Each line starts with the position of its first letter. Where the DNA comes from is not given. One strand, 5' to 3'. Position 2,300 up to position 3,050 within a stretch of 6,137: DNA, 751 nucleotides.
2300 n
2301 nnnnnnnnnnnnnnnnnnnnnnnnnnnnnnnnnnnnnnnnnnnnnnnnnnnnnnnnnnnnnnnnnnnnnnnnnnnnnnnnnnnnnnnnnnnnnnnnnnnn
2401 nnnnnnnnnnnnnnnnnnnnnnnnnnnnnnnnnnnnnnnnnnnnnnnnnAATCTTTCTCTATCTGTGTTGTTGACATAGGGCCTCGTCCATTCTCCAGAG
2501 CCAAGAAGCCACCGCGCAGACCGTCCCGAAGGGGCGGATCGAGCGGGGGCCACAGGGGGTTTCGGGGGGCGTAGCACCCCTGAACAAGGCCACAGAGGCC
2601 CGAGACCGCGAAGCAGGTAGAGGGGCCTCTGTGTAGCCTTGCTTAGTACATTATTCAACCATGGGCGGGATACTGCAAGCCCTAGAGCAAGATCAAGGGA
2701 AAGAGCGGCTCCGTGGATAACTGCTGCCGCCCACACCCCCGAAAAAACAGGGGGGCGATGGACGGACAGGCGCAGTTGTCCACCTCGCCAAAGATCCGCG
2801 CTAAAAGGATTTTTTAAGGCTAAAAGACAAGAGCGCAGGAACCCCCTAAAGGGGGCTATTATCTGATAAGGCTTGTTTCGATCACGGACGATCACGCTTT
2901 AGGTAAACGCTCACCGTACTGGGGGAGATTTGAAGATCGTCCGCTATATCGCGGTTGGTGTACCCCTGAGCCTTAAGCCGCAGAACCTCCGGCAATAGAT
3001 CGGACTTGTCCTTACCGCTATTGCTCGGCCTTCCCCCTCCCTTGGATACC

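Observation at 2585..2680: Candidate oriT: inverted repeat followed by a degenerate MOBP nic-core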

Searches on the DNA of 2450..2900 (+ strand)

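Call 5: search_dna_similar(query=window:2450-2900:+, collection=plasmids, mode=near, max_rows=20, rows=spread)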
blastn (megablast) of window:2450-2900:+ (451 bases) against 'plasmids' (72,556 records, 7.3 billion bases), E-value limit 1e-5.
Records with a match: 290; places in all: 300; records where one place covers at least 80% of the query: 133.
Best place of each record, by identity: >=99% 272; 95-99% 14; 90-95% 3; 80-90% 1.
By first word of the organism name: Klebsiella 178; Escherichia 85; Enterobacter 16; Morganella 2; Proteus 2; Serratia 2; Raoultella 1; Pseudocitrobacter 1; Shigella 1; Citrobacter 1; and 1 more.
By predicted mobility (MOB-suite, as given by PLSDB): conjugative 144; mobilizable 135; non-mobilizable 11.
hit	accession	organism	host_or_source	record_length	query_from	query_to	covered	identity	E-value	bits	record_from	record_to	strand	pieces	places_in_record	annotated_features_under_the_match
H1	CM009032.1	Klebsiella pneumoniae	Homo sapiens,blood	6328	1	451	100%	99.3%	0e+0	819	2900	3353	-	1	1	none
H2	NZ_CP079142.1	Klebsiella pneumoniae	Homo sapiens,blood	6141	1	451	100%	99.3%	0e+0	819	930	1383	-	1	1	antitoxin VbhA family protein | replication initiation protein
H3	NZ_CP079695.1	Klebsiella pneumoniae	Homo sapiens,urine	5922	1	451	100%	99.3%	0e+0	819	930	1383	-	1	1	antitoxin VbhA family protein | replication initiation protein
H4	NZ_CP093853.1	Klebsiella pneumoniae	Homo sapiens,sputum of human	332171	1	451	100%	99.3%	0e+0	819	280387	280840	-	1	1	antitoxin VbhA family protein | replication initiation protein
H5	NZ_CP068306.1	Klebsiella pneumoniae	Homo sapiens,Plasmid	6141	1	451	100%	99.3%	0e+0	819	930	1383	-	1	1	antitoxin VbhA family protein | replication initiation protein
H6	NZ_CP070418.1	Klebsiella pneumoniae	Homo sapiens,blood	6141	1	451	100%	99.3%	0e+0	819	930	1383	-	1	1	antitoxin VbhA family protein | replication initiation protein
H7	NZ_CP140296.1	Klebsiella pneumoniae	Homo sapiens,pure culture,rectal swab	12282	1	451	100%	99.3%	0e+0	819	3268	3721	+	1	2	antitoxin VbhA family protein | replication initiation protein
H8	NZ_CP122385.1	Klebsiella pneumoniae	Homo sapiens,clinical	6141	1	451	100%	99.3%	0e+0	819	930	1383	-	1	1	antitoxin VbhA family protein | replication initiation protein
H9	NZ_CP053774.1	Klebsiella pneumoniae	Homo sapiens,blood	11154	1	451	100%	98.9%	0e+0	808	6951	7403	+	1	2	none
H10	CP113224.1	Klebsiella pneumoniae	chicken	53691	338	451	25%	100.0%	6e-52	211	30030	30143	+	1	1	none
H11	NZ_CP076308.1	Escherichia coli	Homo sapiens,urine, catheter urine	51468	338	451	25%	99.1%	3e-50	206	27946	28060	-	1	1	none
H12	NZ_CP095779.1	Klebsiella pneumoniae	Homo sapiens,bronchial aspirate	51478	338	451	25%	99.1%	3e-50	206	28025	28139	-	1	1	none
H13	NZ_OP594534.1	Klebsiella aerogenes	-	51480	338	451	25%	99.1%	3e-50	206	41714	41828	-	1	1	none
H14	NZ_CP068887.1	Escherichia coli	Homo sapiens,Plasmid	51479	338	451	25%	99.1%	3e-50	206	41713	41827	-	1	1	none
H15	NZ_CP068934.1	Escherichia coli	Homo sapiens,Plasmid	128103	338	451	25%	99.1%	3e-50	206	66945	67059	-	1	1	none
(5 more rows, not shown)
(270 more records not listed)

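Call 6: get_annotated_region(hit=H2, flank=3000)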
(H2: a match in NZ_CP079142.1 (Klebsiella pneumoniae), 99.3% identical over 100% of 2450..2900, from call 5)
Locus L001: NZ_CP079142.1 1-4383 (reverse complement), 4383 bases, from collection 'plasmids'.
description: Klebsiella pneumoniae subsp. pneumoniae strain WRC05_CMC387PC plasmid pCMC387P_P4, complete sequence
organism: Klebsiella pneumoniae (NCBI taxid 72407)
taxonomy: Bacteria; Pseudomonadota; Gammaproteobacteria; Enterobacterales; Enterobacteriaceae; Klebsiella; Klebsiella pneumoniae
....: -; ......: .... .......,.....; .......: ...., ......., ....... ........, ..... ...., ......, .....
typing (MOB-suite, as given by PLSDB): mobilizable; replicon rep_cluster_1195; relaxase MOBP
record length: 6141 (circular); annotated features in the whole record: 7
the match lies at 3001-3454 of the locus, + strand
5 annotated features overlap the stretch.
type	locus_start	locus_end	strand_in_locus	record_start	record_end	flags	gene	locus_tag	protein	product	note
CDS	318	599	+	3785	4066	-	-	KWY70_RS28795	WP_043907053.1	hypothetical protein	-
CDS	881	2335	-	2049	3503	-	-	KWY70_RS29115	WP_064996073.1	relaxase/mobilization nuclease domain-containing protein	-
CDS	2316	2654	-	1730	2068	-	-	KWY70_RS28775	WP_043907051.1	MobC family plasmid mobilization relaxosome protein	-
CDS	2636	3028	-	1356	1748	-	-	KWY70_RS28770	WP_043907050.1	antitoxin VbhA family protein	-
CDS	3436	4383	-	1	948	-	-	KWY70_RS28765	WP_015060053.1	replication initiation protein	-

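Call 21: search_dna_similar(query=window:2505-2720:+, collection=plasmids, mode=distant, max_rows=60, rows=spread, max_evalue=0.01)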
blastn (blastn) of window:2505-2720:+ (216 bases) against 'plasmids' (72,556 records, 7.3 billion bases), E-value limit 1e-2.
Records with a match: 165; places in all: 174; records where one place covers at least 80% of the query: 134.
Best place of each record, by identity: >=99% 127; 95-99% 2; 90-95% 6; 80-90% 4; 60-80% 26.
By first word of the organism name: Klebsiella 130; Aeromonas 21; Enterobacter 7; Escherichia 3; Citrobacter 2; Raoultella 1; Halomonas 1.
By predicted mobility (MOB-suite, as given by PLSDB): mobilizable 157; non-mobilizable 5; conjugative 3.
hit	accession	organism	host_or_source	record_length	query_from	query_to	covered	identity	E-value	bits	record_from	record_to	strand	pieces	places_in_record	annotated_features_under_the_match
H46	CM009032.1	Klebsiella pneumoniae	Homo sapiens,blood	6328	1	216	100%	99.5%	4e-104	384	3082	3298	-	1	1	none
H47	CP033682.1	Raoultella ornithinolytica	Homo sapiens,Abdominal abscess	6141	1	216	100%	99.5%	4e-104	384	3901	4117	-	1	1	none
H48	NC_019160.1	Klebsiella pneumoniae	-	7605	1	216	100%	99.5%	4e-104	384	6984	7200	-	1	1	none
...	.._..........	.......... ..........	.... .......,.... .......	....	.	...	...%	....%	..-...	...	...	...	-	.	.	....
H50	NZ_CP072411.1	Klebsiella pneumoniae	Homo sapiens,blood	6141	1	216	100%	99.5%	4e-104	384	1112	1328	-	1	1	none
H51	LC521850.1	Klebsiella pneumoniae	Homo sapiens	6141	1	216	100%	99.5%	4e-104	384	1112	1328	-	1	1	none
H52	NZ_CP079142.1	Klebsiella pneumoniae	Homo sapiens,blood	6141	1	216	100%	99.5%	4e-104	384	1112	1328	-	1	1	none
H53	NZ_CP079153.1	Klebsiella pneumoniae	Homo sapiens,Endotracheal aspirate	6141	1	216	100%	99.5%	4e-104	384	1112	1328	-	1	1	none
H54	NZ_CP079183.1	Klebsiella pneumoniae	Homo sapiens,urine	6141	1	216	100%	99.5%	4e-104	384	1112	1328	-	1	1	none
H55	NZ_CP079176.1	Klebsiella pneumoniae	Homo sapiens,urine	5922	1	216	100%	99.5%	4e-104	384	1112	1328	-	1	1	none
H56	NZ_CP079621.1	Klebsiella pneumoniae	Homo sapiens,Pus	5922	1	216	100%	99.5%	4e-104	384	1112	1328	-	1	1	none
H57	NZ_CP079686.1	Klebsiella pneumoniae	Homo sapiens,Pus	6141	1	216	100%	99.5%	4e-104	384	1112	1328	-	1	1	none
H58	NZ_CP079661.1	Klebsiella pneumoniae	Homo sapiens,urine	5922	1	216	100%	99.5%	4e-104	384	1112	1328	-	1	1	none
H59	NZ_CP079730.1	Klebsiella pneumoniae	Homo sapiens,urine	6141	1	216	100%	99.5%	4e-104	384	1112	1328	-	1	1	none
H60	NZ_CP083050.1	Klebsiella pneumoniae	Homo sapiens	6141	1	216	100%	99.5%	4e-104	384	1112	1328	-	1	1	none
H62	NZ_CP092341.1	Klebsiella pneumoniae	Homo sapiens,cell culture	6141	1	216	100%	99.5%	4e-104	384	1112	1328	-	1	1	none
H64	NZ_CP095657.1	Klebsiella pneumoniae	Homo sapiens,Pure culture one microbial ...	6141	1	216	100%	99.5%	4e-104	384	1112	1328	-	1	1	none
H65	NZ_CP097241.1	Klebsiella pneumoniae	Homo sapiens,urine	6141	1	216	100%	99.5%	4e-104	384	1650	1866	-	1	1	none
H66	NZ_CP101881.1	Klebsiella pneumoniae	dog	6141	1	216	100%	99.5%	4e-104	384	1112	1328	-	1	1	none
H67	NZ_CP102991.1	Klebsiella pneumoniae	Dog,Small Animal Hospital, ...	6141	1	216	100%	99.5%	4e-104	384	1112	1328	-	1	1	none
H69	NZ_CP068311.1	Klebsiella pneumoniae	Homo sapiens,Plasmid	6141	1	216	100%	99.5%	4e-104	384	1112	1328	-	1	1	none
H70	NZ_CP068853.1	Klebsiella pneumoniae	Homo sapiens,Plasmid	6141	1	216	100%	99.5%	4e-104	384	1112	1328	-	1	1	none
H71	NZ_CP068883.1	Klebsiella pneumoniae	Homo sapiens,Plasmid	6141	1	216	100%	99.5%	4e-104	384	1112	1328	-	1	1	none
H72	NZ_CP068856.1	Klebsiella pneumoniae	Homo sapiens,Plasmid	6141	1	216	100%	99.5%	4e-104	384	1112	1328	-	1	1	none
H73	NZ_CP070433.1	Klebsiella pneumoniae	Homo sapiens,blood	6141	1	216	100%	99.5%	4e-104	384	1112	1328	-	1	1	none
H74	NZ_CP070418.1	Klebsiella pneumoniae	Homo sapiens,blood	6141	1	216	100%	99.5%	4e-104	384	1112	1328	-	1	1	none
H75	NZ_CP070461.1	Klebsiella pneumoniae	Homo sapiens,blood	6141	1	216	100%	99.5%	4e-104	384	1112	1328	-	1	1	none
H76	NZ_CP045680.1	Klebsiella pneumoniae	Homo sapiens,rectum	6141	1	216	100%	99.5%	4e-104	384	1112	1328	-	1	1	none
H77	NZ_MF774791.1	Klebsiella pneumoniae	Homo sapiens,urine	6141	1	216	100%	99.5%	4e-104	384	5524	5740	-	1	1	none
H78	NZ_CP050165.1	Klebsiella pneumoniae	Homo sapiens,rectal_swab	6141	1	216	100%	99.5%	4e-104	384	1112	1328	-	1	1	none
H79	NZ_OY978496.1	Klebsiella pneumoniae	Homo sapiens,human urine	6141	1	216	100%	99.5%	4e-104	384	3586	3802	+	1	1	none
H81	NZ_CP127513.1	Klebsiella pneumoniae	Homo sapiens,blood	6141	1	216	100%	99.5%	4e-104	384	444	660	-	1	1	none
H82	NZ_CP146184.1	Klebsiella pneumoniae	Homo sapiens,Microbial sequencing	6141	1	216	100%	99.5%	4e-104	384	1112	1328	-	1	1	none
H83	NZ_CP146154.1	Klebsiella pneumoniae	-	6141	1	216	100%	99.5%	4e-104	384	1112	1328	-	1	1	none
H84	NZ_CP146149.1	Klebsiella pneumoniae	Homo sapiens,Microbial sequencing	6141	1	216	100%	99.5%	4e-104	384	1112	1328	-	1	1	none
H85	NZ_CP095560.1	Klebsiella pneumoniae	Homo sapiens,blood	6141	1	216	100%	99.5%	4e-104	384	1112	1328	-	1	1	none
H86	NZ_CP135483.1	Klebsiella pneumoniae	Homo sapiens,bacterial culture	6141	1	216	100%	99.5%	4e-104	384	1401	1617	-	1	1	none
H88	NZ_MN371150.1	Klebsiella pneumoniae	-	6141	1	216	100%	99.1%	5e-103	379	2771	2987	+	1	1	none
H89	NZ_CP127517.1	Klebsiella pneumoniae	Homo sapiens,blood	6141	1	216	100%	99.1%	5e-103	379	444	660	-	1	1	none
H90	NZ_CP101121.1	Klebsiella pneumoniae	Homo sapiens,blood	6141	1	216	100%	99.1%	5e-103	379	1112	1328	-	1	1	none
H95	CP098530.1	Halomonas sp. KG2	whole organism,Cheese rind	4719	4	141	64%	76.5%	2e-12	79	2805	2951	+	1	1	none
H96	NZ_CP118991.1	Aeromonas allosaccharophila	Homo sapiens,cell culture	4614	51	149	46%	80.8%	2e-14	86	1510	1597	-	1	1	none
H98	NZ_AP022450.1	Enterobacter kobei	-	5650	51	149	46%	79.8%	7e-13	82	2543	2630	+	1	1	none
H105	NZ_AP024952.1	Aeromonas caviae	-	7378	51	149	46%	71.7%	1e-4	55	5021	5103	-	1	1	none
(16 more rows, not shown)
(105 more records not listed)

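Call 23: get_annotated_region(hit=H95, flank=1500)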
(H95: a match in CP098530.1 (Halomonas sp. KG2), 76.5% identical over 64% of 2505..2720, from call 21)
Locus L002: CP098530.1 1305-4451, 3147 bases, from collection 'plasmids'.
description: Halomonas sp. KG2 plasmid pHaKG2_2, complete sequence
organism: Halomonas sp. KG2 (NCBI taxid 2951138)
taxonomy: Bacteria; Pseudomonadota; Gammaproteobacteria; Oceanospirillales; Halomonadaceae; Halomonas; Halomonas sp. KG2
host: -; source: whole organism,Cheese rind; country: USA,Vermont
typing (MOB-suite, as given by PLSDB): non-mobilizable
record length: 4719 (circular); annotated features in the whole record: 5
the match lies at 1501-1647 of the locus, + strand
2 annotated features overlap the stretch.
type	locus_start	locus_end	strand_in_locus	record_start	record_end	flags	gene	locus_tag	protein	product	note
CDS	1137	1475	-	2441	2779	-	-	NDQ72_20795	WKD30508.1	MobC family plasmid mobilization relaxosome protein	-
CDS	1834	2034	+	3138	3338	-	-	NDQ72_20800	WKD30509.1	hypothetical protein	-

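Call 24: get_annotated_region(hit=H96, flank=1500)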
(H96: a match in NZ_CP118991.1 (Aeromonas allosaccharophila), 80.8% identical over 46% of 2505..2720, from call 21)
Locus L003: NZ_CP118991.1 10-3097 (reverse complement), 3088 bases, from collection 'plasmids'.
description: Aeromonas allosaccharophila strain K520 plasmid pK520-NR, complete sequence
organism: Aeromonas allosaccharophila (NCBI taxid 656)
taxonomy: Bacteria; Pseudomonadota; Gammaproteobacteria; Aeromonadales; Aeromonadaceae; Aeromonas; Aeromonas allosaccharophila
host: -; source: Homo sapiens,cell culture; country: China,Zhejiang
typing (MOB-suite, as given by PLSDB): mobilizable; replicon rep_cluster_1068; relaxase MOBP
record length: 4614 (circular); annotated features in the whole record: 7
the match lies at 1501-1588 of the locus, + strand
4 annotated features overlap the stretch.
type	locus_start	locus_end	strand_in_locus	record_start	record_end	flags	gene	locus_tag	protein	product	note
CDS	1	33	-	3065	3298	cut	-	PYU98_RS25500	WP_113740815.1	MbeD/MobD family mobilization/exclusion protein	-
CDS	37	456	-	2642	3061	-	-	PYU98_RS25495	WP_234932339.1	MbeB family mobilization protein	-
CDS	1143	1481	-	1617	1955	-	-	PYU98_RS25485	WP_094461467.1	MobC family plasmid mobilization relaxosome protein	-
CDS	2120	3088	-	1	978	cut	-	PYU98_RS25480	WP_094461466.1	replication initiation protein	-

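Call 25: get_annotated_region(hit=H98, flank=1500)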
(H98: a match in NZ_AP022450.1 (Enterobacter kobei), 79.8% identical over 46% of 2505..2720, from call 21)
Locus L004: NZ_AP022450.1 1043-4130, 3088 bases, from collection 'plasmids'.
description: Enterobacter kobei strain STW0522-60 plasmid pSTW0522-60-4, complete sequence
organism: Enterobacter kobei (NCBI taxid 208224)
taxonomy: Bacteria; Pseudomonadota; Gammaproteobacteria; Enterobacterales; Enterobacteriaceae; Enterobacter; Enterobacter kobei
host: -; source: -; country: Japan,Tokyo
typing (MOB-suite, as given by PLSDB): mobilizable; relaxase MOBP
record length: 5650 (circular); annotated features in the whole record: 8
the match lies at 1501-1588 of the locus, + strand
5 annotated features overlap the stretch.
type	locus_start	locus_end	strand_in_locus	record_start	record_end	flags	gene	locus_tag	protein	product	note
CDS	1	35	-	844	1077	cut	-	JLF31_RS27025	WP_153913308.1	MbeD/MobD family mobilization/exclusion protein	-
CDS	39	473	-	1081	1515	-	-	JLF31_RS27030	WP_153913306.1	MbeB family mobilization protein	-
CDS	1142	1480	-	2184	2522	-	-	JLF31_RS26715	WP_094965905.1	MobC family plasmid mobilization relaxosome protein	-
CDS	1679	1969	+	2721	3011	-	-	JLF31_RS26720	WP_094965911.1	hypothetical protein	-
CDS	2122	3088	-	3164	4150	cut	-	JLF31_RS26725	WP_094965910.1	replication initiation protein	-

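Call 26: get_annotated_region(hit=H105, flank=1500)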
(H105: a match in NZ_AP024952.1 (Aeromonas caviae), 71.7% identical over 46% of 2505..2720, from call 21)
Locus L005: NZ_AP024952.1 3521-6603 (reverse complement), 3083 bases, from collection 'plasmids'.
description: Aeromonas caviae strain KAM345 plasmid pKAM345_4, complete sequence
organism: Aeromonas caviae (NCBI taxid 648)
taxonomy: Bacteria; Pseudomonadota; Gammaproteobacteria; Aeromonadales; Aeromonadaceae; Aeromonas; Aeromonas caviae
host: -; source: -; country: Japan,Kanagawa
typing (MOB-suite, as given by PLSDB): mobilizable; replicon rep_cluster_1010; relaxase MOBP
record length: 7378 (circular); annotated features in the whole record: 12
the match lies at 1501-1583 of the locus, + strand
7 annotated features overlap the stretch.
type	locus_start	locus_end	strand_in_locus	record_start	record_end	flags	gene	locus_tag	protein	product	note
CDS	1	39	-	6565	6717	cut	-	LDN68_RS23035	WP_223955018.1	MbeD/MobD family mobilization/exclusion protein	-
CDS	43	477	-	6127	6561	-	-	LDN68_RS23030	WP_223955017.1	MbeB family mobilization protein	-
CDS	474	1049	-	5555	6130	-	-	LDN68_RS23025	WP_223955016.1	relaxase/mobilization nuclease domain-containing protein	-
CDS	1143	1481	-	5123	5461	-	-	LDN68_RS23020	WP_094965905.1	MobC family plasmid mobilization relaxosome protein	-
CDS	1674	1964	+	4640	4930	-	-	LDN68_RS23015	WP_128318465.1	hypothetical protein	-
CDS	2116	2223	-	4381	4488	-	-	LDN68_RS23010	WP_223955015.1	LuxR C-terminal-related transcriptional regulator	GO:0006355 - regulation of DNA-templated transcription [Evidence IEA]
CDS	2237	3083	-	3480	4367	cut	-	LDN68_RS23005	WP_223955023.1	replication initiation protein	-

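Call 70: search_dna_similar(query=window:2540-2700:+, collection=ecoli_genomes, mode=near, max_rows=8)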
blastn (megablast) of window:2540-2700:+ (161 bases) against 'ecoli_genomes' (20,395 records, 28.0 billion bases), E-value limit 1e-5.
Records with a match: 6; places in all: 7; records where one place covers at least 80% of the query: 6.
Genomes with a match: 6 of 5426; with a place that covers at least 80% of the query: 6. Places per genome that has any: lowest 1, median 1, highest 2. On chromosomes: 0 places; on plasmids: 7.
Best place of each record, by identity: >=99% 4; 95-99% 2.
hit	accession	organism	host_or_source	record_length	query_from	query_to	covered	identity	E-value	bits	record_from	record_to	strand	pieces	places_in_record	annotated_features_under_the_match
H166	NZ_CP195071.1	Escherichia coli strain J53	missing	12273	1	161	100%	99.4%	2e-76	292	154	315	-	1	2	none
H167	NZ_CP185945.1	Escherichia coli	Homo sapiens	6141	1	161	100%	99.4%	2e-76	292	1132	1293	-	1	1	none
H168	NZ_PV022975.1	Escherichia coli strain 08A21CPO005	Homo sapiens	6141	1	161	100%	99.4%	2e-76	292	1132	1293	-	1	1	none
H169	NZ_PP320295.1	Escherichia coli strain 28A18CPO003A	Homo sapiens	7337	1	161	100%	99.4%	9e-76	291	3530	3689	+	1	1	none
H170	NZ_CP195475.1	Escherichia coli strain 22AR0322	Homo sapiens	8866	1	161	100%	98.8%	1e-74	287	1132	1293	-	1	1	none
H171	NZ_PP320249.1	Escherichia coli strain 01G17CRGN001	Homo sapiens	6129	1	161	100%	98.1%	7e-72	278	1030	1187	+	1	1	none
